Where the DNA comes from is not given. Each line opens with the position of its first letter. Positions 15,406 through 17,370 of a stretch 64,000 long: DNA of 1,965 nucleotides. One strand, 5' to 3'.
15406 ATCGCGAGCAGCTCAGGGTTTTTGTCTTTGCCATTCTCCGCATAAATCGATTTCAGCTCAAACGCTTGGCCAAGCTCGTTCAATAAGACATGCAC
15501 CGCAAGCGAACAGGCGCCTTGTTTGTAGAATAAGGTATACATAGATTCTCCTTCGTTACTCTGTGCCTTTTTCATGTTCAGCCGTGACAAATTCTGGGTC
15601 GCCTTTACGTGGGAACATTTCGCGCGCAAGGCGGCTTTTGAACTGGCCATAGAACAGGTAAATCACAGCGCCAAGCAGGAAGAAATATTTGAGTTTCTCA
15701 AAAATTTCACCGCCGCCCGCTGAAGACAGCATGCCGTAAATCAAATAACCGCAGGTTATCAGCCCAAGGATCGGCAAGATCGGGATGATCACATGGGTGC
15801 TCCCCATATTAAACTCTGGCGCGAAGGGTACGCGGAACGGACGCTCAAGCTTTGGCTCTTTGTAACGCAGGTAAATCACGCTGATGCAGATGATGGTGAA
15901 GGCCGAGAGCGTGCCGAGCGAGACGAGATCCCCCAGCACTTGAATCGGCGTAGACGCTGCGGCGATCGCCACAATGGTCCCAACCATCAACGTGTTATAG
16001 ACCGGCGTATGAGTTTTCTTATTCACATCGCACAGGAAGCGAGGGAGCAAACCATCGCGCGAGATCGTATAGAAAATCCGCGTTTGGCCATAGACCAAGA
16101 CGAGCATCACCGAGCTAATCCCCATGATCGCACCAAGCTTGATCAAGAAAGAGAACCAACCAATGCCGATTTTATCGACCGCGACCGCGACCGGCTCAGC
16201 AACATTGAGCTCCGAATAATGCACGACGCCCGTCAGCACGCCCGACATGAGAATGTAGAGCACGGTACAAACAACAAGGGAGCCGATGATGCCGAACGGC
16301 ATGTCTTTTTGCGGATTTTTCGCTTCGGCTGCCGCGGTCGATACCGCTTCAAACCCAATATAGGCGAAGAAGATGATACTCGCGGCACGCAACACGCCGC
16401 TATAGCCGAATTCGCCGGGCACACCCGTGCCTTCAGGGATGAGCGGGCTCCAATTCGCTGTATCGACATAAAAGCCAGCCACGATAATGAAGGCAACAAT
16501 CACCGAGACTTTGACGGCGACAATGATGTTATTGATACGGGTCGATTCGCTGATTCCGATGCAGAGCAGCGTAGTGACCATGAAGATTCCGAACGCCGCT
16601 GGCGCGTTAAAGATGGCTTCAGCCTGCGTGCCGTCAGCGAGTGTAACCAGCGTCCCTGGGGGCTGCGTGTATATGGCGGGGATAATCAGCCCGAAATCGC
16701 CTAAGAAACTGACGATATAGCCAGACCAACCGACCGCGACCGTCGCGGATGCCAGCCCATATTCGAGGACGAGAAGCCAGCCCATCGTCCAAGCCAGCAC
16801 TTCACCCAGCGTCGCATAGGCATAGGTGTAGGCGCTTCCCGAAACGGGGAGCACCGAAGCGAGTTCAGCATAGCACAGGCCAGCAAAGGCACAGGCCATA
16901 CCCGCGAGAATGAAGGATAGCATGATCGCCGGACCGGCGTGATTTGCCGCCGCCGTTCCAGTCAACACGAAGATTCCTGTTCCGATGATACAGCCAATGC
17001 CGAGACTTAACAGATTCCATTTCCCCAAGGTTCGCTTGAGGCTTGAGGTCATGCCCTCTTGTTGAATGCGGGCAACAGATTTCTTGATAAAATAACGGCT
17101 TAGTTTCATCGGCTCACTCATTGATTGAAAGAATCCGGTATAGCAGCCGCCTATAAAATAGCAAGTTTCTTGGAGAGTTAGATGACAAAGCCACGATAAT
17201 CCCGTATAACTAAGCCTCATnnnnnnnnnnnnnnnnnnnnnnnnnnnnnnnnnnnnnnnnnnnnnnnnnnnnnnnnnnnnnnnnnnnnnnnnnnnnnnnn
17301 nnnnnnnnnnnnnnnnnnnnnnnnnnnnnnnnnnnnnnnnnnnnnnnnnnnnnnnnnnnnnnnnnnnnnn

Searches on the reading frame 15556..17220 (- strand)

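Call 57: search_protein_families(library=pfam, proteins=[window:15556-17220:-], max_evalue=0.00001)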
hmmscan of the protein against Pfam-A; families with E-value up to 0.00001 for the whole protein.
window:15556-17220:- (554 aa): 2 families
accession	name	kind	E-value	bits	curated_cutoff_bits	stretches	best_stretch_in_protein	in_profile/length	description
PF13520.12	AA_permease_2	-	3.9e-58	197.8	27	1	65-513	1-420/427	Amino acid permease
PF00324.27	AA_permease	-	3.6e-42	145.1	24.6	1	71-482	3-417/470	Amino acid permease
